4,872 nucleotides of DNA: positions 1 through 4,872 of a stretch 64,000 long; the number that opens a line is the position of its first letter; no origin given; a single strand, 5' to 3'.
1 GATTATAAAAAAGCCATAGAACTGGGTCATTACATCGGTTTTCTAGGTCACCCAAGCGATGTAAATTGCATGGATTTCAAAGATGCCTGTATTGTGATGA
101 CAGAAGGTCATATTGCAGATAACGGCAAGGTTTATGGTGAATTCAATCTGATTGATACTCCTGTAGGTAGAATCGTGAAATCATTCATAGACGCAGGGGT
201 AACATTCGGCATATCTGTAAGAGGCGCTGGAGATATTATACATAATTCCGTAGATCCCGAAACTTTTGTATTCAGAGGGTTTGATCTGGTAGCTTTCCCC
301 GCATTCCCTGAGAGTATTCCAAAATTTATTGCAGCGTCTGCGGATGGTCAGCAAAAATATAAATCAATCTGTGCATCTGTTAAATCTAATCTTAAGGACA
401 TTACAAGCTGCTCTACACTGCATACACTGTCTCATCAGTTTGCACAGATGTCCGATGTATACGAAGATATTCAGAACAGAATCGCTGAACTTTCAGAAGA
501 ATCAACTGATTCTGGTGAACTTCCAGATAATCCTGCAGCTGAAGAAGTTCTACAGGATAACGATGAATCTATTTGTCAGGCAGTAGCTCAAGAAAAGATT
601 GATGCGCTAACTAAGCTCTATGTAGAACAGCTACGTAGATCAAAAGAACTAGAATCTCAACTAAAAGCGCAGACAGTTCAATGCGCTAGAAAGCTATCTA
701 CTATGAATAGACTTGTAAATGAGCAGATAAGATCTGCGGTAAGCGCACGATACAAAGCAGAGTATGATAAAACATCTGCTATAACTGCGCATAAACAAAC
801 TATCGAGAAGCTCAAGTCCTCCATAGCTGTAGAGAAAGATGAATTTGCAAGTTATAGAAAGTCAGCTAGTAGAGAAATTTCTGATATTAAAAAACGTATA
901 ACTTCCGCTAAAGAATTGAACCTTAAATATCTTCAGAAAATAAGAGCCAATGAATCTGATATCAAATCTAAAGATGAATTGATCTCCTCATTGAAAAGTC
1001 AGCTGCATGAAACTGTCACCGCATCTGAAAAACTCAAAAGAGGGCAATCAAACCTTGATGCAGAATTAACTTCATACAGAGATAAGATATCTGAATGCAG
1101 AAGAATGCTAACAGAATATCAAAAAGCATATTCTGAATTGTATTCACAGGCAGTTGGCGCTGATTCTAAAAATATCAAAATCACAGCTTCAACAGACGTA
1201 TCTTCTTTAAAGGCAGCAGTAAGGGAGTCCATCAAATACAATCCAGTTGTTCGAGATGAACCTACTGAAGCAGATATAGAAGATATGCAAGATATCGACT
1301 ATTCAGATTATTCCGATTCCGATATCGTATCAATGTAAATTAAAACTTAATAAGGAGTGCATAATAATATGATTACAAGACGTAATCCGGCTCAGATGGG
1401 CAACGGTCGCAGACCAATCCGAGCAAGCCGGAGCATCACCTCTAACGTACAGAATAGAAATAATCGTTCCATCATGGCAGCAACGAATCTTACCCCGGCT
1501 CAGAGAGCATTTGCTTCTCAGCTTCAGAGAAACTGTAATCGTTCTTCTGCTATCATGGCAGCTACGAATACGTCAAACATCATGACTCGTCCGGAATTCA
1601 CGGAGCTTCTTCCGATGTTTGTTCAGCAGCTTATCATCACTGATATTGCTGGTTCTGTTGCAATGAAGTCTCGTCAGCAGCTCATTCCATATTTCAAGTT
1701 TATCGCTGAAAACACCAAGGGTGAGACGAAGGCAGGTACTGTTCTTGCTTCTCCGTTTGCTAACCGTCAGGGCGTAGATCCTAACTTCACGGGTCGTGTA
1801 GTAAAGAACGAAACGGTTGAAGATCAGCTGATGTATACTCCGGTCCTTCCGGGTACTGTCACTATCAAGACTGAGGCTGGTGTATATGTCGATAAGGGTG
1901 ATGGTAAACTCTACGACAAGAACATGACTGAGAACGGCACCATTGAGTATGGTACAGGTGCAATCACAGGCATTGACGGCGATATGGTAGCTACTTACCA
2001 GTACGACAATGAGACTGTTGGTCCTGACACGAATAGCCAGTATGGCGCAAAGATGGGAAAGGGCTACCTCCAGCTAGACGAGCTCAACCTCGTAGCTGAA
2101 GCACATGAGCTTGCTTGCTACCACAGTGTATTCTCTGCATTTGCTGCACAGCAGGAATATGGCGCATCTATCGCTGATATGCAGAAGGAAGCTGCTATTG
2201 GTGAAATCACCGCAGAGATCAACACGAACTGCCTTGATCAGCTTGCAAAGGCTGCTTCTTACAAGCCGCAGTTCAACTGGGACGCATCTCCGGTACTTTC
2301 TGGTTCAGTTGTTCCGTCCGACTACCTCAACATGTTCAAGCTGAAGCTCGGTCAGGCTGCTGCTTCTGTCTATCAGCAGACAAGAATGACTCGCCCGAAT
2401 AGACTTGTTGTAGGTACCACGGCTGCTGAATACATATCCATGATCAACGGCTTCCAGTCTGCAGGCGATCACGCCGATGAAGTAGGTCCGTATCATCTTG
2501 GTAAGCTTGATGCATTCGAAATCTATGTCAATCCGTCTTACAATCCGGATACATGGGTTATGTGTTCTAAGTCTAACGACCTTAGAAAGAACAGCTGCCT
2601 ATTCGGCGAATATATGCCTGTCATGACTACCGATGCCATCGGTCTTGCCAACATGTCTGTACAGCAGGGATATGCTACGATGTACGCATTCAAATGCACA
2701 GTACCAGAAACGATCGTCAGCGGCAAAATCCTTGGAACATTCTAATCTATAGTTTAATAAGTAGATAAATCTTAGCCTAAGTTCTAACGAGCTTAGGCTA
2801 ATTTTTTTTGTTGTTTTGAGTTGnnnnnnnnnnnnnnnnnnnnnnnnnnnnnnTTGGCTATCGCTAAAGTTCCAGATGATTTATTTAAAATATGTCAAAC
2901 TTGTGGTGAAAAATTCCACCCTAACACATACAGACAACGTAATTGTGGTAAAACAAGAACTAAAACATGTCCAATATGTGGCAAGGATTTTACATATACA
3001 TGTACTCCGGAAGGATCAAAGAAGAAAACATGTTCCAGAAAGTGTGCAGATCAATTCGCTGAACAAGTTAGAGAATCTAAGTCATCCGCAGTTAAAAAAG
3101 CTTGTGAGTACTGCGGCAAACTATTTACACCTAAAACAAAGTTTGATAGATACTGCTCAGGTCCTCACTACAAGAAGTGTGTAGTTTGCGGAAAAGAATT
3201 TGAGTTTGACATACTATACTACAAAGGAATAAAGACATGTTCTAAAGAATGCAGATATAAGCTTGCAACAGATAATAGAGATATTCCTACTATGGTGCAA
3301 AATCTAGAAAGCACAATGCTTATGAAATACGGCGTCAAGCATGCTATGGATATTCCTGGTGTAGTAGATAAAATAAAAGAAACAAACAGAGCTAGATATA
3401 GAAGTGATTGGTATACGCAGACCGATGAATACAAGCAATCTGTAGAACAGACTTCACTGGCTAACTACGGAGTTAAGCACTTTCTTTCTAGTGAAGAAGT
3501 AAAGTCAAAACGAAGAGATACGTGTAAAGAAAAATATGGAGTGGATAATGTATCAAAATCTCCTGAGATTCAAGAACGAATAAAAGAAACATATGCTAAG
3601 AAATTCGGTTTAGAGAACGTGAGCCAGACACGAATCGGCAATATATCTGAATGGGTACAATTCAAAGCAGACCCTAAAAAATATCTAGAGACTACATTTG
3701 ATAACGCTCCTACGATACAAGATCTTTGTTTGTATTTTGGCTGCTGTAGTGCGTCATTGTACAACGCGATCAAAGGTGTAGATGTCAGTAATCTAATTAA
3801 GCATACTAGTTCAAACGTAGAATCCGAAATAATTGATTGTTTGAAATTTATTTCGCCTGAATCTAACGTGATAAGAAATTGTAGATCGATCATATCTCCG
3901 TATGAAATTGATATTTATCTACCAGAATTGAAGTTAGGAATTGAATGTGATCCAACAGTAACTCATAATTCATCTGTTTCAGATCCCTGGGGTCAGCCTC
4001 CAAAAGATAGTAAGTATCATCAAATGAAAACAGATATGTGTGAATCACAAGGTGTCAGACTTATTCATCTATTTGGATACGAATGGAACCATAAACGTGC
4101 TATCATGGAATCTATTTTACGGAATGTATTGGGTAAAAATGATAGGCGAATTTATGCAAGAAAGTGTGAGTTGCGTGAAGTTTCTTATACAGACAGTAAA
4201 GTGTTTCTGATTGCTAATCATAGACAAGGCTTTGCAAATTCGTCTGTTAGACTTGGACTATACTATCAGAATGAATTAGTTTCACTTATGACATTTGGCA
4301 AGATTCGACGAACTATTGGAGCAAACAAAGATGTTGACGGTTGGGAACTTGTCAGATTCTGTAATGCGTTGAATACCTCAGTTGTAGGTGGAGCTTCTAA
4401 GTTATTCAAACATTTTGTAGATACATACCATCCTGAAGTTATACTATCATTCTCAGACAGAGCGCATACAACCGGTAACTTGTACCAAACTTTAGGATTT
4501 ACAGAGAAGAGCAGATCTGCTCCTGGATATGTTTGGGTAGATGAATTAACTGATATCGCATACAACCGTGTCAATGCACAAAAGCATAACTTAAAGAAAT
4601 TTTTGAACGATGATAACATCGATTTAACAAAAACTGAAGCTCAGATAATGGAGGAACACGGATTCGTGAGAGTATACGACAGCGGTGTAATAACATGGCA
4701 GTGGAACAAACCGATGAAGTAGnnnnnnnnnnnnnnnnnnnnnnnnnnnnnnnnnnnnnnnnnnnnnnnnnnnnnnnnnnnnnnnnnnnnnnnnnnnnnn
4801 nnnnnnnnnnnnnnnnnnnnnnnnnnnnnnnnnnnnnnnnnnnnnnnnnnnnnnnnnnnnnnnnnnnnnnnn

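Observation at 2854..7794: Expanded family of FCS/TRASH-type zinc-ribbon proteins, four small paralogs in a row, a fifth at 25309 and a four-repeat giant at 2854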

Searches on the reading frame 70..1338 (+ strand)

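Call 4: search_protein_families(library=pfam, proteins=[window:70-1338:+], max_evalue=1)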
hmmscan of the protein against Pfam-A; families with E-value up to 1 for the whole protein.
window:70-1338:+ (422 aa): 8 families
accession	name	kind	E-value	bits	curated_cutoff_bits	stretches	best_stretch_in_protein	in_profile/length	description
PF03836.20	RasGAP_C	-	0.0055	17.2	26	1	295-360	35-101/137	RasGAP C-terminus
PF04849.18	HAP1_N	-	0.0079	15.9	33.9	1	265-357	212-304/307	HAP1 N-terminal conserved region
PF03420.18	Peptidase_S77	-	0.013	15.4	27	1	3-58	99-155/198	Prohead core protein serine protease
PF01519.22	DUF16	-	0.066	14.1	40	1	251-315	17-80/104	Protein of unknown function DUF16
PF10627.14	CsgE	-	0.4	11.4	25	1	228-299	25-97/105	Curli assembly protein CsgE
PF20715.2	DUF6827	-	0.65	10.2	26.9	1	99-184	41-124/158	Domain of unknown function (DUF6827)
PF24654.2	CEP76_N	-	0.79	10.5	27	0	122-152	7-37/60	CEP76 N-terminal domain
PF04859.17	DUF641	-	0.95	10.3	27.6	1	232-324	34-126/127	Plant protein of unknown function (DUF641)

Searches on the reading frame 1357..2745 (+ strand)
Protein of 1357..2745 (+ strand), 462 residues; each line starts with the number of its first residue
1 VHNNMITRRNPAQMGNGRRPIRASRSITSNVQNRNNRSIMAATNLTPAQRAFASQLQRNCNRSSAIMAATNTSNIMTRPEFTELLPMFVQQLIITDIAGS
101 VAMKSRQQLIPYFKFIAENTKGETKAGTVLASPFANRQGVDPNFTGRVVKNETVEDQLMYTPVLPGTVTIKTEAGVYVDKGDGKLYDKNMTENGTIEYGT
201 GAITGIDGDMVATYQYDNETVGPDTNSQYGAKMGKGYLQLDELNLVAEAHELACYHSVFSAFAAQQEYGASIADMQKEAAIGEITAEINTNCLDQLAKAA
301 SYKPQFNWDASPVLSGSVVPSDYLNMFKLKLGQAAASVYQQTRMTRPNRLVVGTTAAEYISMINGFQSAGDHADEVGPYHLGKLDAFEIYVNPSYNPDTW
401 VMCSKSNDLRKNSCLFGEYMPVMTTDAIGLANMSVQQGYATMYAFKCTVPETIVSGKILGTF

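Call 4: search_protein_families(library=pfam, proteins=[window:1357-2745:+], max_evalue=1)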
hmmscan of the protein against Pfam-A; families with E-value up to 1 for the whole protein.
window:1357-2745:+ (462 aa): 2 families
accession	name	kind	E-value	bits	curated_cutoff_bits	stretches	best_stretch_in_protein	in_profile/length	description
PF07068.17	Gp23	-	2.7e-15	57.1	24.4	1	89-445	16-348/376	Major capsid protein Gp23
PF20155.4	TMP_3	-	0.035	14.3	41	1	228-298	96-159/192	Tape measure protein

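Call 8: search_dna_similar(query=window:1357-2742:+, collection=phages, mode=protein, max_rows=15)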
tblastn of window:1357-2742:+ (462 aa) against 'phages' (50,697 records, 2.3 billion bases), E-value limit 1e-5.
Records with a match: 15; places in all: 17; records where one place covers at least 80% of the query: 12.
Best place of each record, by identity: <60% 15.
By first word of the organism name: Maribacter 8; Bacillus 3; Listeria 1; Streptococcus 1; Pseudomonas 1; Xanthomonas 1.
By host as written in the record: Maribacter forsetii DSM18668 8; Bacillus subtilis W-23-S(r); Bacillus licheniformis ATCC 9945a 2; Listeria innocua ATCC 51742 1; Bacillus cereus 1; Streptococcus agalactiae 1; Pseudomonas syringae pv. actinidiae (CFBP 7286) 1; Xanthomonas campestris pv. campestris CECT 97 1.
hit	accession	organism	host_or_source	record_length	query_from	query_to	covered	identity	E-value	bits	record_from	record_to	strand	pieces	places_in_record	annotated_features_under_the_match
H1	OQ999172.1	Listeria phage LIS04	Listeria innocua ATCC 51742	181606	57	459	87%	28.3%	1e-30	131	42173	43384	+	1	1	major capsid protein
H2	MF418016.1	Bacillus phage vB_BceM-HSE3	Bacillus cereus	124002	57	446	84%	28.1%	3e-35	145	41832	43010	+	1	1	major capsid protein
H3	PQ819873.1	Streptococcus phage vB_SagM-GXN1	Streptococcus agalactiae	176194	43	458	90%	22.8%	3e-24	112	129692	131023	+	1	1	major capsid protein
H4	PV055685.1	Pseudomonas phage QdP_Psa3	Pseudomonas syringae pv. actinidiae ...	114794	51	445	85%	23.5%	1e-11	73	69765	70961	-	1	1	major head protein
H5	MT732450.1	Maribacter phage Colly_1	Maribacter forsetii DSM18668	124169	45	425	82%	22.9%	2e-10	69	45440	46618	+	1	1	major capsid protein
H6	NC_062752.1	Maribacter phage Colly_1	Maribacter forsetii DSM18668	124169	45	425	82%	22.9%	2e-10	69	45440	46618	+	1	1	major capsid protein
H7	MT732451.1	Maribacter phage Molly_1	Maribacter forsetii DSM18668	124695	45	425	82%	22.9%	3e-10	69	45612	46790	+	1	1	major capsid protein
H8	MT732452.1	Maribacter phage Molly_2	Maribacter forsetii DSM18668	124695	45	425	82%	22.9%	3e-10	69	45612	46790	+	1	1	major capsid protein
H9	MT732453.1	Maribacter phage Molly_3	Maribacter forsetii DSM18668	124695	45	425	82%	22.9%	3e-10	69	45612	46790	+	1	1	major capsid protein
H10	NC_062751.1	Maribacter phage Molly_1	Maribacter forsetii DSM18668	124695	45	425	82%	22.9%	3e-10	69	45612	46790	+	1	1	major capsid protein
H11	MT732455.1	Maribacter phage Molly_5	Maribacter forsetii DSM18668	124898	45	425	82%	22.9%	3e-10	69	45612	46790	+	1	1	major capsid protein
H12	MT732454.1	Maribacter phage Molly_4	Maribacter forsetii DSM18668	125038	45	425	82%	22.9%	3e-10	69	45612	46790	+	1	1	major capsid protein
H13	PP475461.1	Xanthomonas phage phiXF1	Xanthomonas campestris pv. campestris ...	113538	162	458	64%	23.2%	8e-9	64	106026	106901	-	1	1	hypothetical protein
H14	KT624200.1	Bacillus phage SP-15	Bacillus subtilis W-23-S(r); Bacillus ...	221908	36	216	39%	31.6%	8e-11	71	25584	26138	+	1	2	major capsid protein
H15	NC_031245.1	Bacillus phage SP-15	Bacillus subtilis W-23-S(r); Bacillus ...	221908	36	216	39%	31.6%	8e-11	71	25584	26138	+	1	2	major capsid protein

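Call 91: find_related_loci(query=window:1357-2742:+, collection=genome_contigs, flank=10000)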
Query window:1357-2742:+ (462 aa) in genome_contigs; peptide patterns used: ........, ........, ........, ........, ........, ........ (x = any residue, [..] = any of these).
60 stretches matched a pattern; 6 encode a relative of the query (tblastn E <= 1e-3); 6 distinct loci.
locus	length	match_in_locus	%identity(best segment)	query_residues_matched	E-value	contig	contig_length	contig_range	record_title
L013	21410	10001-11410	64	7-462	0e+0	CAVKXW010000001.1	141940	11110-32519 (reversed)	Bacteroidaceae bacterium isolate H07688-L1_cleanbin_000003 genome assembly, contig: Spades_H07688-L1_contig_2, whole gen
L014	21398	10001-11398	62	18-462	0e+0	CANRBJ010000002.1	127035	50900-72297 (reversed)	MAG: uncultured Clostridia bacterium isolate Lapin-028__bin94 genome assembly, contig: Lapin-028__NODE_77_length_127035_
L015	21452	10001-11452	57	9-462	3e-173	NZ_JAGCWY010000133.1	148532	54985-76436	MAG: Ruminococcus sp. isolate RGIG10198 Yak_Rumen-5__c1916389, whole genome shotgun sequence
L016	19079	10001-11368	64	19-462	0e+0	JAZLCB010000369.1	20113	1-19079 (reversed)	MAG: Clostridia bacterium isolate T1900045054_TC20190047.MAGScoT_cleanbin_000019 SGB_4539_k141_3531494, whole genome sho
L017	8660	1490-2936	57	7-462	2e-166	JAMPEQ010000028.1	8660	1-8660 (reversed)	MAG: Bacteroides sp. isolate NALB_7823_8 Scaffold_#28__SCF_028___8660_bp, whole genome shotgun sequence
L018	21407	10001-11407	57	19-462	3e-178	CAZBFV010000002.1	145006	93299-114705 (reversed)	MAG TPA_asm: uncultured Muribaculaceae bacterium isolate SRP314395_co1_17 genome assembly, contig: NODE_37_length_145006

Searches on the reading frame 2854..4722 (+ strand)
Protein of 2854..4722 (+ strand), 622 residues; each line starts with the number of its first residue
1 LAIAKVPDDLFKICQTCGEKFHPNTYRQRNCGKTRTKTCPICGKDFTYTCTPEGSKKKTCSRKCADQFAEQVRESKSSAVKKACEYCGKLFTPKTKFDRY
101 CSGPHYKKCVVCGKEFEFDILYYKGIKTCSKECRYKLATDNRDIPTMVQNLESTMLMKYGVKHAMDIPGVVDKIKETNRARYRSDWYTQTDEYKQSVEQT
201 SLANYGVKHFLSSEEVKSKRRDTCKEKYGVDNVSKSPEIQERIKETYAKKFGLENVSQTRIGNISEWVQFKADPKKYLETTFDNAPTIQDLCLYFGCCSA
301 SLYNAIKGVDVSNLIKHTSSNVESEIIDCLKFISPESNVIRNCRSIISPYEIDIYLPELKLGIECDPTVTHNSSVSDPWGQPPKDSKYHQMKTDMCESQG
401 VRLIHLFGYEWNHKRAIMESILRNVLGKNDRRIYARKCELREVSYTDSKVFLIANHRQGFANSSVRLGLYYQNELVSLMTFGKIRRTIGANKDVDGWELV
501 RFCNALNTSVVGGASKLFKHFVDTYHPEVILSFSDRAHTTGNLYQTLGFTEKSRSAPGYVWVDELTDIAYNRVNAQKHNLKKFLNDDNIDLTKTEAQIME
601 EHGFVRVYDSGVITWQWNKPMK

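Call 4: search_protein_families(library=pfam, proteins=[window:2854-4722:+], max_evalue=1)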
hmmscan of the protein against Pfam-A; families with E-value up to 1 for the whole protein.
window:2854-4722:+ (622 aa): 4 families
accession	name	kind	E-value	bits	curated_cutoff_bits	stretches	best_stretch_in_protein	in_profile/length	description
PF24308.1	DUF7487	-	1.3e-19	71.4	27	1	152-259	4-111/220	Family of unknown function (DUF7487)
PF25680.1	Mom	-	0.0023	18.1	27.1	1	439-551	3-128/202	Mom protein family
PF13913.12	zf-C2HC_2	-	0.0096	16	27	0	13-24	4-15/25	zinc-finger of a C2HC-type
PF10013.15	DUF2256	-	0.31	11.6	25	0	76-98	2-24/40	Uncharacterized protein conserved in bacteria (DUF2256)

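Call 6: search_protein_families(library=phrogs, proteins=[window:2854-4722:+], max_evalue=0.01)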
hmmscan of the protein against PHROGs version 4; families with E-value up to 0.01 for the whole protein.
window:2854-4722:+ (622 aa): 7 families
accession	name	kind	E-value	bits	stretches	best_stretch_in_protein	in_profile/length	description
phrog_3339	-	DNA, RNA and nucleotide metabolism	1.7e-118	398.1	1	92-619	59-535/536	homing endonuclease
phrog_559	-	DNA, RNA and nucleotide metabolism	6.5e-83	280.5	1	28-619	83-601/607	HNH endonuclease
phrog_29804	-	unknown function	8.3e-30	105.2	1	350-614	276-527/534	-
phrog_12131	-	DNA, RNA and nucleotide metabolism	1.8e-12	48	2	187-260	99-172/313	homing endonuclease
phrog_1271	-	DNA, RNA and nucleotide metabolism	7.9e-11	42.9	1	32-214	112-208/361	HNH endonuclease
phrog_1384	-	other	6.7e-07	30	1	434-565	17-159/245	Mom-like DNA modification protein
phrog_1333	-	unknown function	0.0019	19.3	0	11-35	100-124/166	-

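Call 78: search_protein_families(library=ncbifam, proteins=[window:2854-4719:+], max_evalue=0.01)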
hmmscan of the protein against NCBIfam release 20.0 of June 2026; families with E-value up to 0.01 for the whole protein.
window:2854-4719:+ (622 aa): 0 families

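Call 85: search_solved_structures(query=window:2854-4719:+, max_evalue=1, show_alignments=1)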
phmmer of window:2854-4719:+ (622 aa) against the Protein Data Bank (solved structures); distinct sequences matched with E-value up to 1: 3.
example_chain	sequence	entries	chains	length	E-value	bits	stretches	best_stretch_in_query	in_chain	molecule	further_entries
2csh_A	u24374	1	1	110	0.83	11.4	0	84-118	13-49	Zinc finger protein 297B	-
2kmk_A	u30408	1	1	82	0.83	11.4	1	83-117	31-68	Zinc finger protein Gfi-1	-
5aas_A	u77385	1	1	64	0.91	11.2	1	79-119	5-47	TAX1-BINDING PROTEIN 1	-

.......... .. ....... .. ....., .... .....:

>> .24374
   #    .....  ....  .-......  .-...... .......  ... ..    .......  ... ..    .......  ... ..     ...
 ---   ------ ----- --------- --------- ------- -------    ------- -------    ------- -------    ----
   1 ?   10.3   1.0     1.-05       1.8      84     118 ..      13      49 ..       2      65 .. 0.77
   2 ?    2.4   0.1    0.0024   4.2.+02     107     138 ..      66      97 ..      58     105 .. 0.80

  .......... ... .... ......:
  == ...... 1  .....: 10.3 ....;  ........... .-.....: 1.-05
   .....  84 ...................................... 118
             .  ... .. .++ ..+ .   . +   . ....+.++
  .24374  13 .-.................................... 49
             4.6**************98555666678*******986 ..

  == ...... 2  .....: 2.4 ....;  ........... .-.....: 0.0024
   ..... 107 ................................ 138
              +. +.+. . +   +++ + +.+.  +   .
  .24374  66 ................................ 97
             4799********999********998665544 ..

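Call 94: search_protein_families(library=padloc, proteins=[window:2854-4719:+], max_evalue=0.01)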
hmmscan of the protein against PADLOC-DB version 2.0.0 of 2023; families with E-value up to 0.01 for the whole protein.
window:2854-4719:+ (622 aa): 0 families
